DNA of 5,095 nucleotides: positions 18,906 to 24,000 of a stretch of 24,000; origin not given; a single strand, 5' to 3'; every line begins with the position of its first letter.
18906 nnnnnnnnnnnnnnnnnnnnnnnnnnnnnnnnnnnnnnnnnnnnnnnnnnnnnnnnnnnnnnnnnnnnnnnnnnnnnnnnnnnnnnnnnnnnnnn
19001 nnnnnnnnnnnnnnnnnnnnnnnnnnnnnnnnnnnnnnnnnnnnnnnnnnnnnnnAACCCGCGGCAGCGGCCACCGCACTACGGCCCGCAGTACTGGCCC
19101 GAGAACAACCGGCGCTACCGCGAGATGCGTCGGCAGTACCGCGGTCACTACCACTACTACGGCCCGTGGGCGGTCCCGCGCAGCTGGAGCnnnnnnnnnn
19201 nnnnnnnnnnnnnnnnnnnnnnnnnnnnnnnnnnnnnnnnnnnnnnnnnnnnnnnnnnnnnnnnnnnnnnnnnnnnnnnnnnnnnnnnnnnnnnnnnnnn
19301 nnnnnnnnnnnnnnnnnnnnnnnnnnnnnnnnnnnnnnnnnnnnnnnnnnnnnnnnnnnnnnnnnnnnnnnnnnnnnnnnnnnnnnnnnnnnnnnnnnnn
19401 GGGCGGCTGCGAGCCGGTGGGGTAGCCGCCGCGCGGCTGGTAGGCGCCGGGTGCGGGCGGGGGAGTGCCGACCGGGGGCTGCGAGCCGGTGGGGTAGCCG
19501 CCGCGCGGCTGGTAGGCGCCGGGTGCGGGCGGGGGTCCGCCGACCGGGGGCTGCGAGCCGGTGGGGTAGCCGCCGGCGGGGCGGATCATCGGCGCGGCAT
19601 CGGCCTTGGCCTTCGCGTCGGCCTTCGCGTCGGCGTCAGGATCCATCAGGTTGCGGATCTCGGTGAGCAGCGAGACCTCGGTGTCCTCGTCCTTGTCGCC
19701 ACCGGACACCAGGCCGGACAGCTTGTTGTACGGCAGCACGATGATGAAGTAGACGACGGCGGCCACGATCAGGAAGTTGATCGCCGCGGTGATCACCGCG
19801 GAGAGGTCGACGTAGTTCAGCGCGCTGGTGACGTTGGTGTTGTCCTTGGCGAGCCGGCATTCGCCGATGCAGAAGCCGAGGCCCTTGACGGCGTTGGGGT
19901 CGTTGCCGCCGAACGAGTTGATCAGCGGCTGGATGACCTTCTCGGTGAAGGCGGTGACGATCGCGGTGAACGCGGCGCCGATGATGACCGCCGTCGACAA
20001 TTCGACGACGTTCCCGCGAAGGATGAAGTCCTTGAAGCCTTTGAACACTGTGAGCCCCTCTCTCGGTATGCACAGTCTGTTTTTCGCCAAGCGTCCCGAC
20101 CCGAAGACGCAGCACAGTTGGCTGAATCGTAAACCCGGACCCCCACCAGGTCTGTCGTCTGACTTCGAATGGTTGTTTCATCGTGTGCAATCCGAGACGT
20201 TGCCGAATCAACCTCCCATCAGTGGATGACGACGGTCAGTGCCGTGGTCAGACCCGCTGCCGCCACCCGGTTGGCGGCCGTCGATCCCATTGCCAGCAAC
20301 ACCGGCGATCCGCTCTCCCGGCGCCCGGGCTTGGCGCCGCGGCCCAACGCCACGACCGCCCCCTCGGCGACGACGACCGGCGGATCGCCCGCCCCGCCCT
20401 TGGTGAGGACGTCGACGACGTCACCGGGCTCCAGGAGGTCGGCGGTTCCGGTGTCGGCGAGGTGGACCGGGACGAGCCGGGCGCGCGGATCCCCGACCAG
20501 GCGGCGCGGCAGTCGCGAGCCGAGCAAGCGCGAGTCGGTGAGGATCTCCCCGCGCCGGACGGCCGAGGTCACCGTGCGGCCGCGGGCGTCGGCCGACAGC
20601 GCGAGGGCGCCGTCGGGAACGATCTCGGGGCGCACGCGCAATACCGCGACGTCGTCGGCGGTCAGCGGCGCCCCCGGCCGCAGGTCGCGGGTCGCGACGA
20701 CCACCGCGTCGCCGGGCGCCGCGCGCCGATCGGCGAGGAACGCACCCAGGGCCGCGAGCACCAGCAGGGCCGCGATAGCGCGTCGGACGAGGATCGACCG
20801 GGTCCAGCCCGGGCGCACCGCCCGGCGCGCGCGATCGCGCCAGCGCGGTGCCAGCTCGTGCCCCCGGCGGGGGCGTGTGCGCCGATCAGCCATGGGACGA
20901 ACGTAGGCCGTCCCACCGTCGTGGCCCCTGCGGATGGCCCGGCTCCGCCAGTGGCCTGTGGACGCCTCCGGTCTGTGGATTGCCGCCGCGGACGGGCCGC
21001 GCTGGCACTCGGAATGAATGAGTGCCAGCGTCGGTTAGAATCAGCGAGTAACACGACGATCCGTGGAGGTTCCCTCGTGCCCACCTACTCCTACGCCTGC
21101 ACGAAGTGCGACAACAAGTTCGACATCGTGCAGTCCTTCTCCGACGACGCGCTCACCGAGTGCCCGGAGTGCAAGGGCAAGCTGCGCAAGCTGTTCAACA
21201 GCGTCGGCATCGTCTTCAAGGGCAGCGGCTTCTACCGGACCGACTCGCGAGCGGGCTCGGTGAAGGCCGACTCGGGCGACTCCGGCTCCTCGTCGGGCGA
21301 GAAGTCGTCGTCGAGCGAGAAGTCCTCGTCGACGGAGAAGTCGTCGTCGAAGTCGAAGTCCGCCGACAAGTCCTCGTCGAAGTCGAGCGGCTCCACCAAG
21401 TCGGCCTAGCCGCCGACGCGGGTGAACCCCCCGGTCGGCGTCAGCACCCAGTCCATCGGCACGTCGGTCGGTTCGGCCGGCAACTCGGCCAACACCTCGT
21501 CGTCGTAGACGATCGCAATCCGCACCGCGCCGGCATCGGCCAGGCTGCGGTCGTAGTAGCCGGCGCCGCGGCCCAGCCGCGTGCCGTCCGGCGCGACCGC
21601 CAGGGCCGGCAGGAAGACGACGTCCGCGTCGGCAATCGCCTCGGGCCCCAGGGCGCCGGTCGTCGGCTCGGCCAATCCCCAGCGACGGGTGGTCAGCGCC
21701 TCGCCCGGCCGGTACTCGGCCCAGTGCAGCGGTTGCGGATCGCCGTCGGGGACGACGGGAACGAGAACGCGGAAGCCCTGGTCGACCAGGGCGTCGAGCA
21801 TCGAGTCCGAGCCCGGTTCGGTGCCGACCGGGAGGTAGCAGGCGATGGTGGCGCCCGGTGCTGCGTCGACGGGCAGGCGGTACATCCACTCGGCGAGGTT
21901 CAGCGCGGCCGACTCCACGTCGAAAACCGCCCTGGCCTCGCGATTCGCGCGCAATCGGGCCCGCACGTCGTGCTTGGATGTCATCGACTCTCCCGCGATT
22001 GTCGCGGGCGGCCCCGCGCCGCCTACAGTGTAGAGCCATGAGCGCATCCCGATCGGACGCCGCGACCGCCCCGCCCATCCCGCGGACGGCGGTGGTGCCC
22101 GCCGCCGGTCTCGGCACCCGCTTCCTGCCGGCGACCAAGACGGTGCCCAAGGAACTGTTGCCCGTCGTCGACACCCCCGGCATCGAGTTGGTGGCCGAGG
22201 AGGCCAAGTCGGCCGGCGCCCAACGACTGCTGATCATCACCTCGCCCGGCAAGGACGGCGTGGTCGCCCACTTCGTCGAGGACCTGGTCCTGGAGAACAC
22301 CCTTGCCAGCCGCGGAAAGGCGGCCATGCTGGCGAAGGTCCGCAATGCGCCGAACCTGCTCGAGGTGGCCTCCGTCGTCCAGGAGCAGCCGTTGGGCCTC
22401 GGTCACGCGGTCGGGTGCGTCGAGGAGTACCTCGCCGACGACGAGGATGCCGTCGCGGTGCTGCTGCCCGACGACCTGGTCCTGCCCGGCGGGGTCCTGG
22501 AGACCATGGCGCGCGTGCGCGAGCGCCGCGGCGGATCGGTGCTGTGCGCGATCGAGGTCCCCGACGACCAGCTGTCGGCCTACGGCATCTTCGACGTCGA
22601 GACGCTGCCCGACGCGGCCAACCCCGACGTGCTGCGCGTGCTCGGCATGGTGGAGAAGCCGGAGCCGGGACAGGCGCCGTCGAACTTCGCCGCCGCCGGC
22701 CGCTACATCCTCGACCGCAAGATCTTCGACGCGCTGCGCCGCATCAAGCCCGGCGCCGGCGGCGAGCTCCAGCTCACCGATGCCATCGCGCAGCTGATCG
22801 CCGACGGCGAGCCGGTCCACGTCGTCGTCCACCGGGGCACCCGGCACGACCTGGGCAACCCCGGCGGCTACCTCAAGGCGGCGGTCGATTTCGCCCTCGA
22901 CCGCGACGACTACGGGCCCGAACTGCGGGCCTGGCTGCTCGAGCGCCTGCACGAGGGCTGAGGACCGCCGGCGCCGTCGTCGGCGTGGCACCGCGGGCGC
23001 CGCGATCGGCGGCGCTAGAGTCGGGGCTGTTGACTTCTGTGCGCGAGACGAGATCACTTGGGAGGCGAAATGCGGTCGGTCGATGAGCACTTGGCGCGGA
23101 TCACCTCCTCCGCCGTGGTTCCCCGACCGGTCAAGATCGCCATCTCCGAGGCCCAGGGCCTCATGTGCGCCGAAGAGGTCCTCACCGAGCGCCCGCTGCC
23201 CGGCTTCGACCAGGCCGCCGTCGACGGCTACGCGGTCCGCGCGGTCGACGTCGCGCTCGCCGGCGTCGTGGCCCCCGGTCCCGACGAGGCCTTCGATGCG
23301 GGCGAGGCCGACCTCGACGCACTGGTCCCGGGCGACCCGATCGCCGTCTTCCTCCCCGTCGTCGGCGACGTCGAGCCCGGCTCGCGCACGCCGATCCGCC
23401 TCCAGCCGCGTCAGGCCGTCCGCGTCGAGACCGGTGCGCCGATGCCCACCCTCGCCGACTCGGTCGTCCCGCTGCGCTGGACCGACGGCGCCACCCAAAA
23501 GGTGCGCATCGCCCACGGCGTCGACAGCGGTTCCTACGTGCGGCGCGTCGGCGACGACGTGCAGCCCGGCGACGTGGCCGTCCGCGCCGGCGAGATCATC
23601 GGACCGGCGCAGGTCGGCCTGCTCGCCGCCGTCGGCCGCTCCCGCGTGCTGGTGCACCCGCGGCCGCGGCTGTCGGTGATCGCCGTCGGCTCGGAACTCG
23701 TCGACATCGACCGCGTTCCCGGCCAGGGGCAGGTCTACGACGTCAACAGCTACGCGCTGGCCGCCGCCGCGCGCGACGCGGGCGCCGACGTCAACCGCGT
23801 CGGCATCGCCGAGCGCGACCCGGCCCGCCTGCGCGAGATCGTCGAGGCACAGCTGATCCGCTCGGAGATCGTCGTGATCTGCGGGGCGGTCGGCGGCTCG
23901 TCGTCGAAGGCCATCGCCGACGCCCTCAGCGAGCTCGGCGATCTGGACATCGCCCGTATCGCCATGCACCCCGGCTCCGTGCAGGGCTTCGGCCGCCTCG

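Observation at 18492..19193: Secreted collagen-like (Gly-Asp-Arg)n protein translationally coupled (ATGA) to the ABC exporter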

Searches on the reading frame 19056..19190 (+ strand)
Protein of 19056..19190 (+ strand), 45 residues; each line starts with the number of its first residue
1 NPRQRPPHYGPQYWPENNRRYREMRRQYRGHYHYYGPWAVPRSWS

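Call 32: find_homologous_proteins(query=A2, max_evalue=10)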
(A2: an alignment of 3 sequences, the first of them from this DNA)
Query A2 (3 sequences): 1 candidates shared short words with the query, none scored E <= 10.

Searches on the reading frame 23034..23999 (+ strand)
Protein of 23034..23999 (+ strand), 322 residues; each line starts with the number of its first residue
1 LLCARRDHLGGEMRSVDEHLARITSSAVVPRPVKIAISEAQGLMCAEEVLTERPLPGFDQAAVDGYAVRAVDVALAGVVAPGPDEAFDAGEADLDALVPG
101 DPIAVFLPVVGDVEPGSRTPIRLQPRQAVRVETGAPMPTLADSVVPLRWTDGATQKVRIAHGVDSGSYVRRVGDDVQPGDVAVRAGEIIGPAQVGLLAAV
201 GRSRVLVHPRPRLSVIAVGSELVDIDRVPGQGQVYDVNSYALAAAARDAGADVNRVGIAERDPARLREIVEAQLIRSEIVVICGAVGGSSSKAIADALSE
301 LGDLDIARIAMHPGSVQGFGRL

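Call 9: search_protein_families(library=pfam, proteins=[window:23034-23999:+], max_evalue=0.01)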
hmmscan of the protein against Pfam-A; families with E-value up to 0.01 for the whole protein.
window:23034-23999:+ (322 aa): 2 families
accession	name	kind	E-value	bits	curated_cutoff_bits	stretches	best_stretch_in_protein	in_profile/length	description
PF03453.22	MoeA_N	-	5.4e-36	124.1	30.8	1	15-201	2-160/160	MoeA N-terminal region (domain I and II)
PF00994.29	MoCF_biosynth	-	7.1e-15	55.4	26.6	1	215-321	2-108/144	Probable molybdopterin binding domain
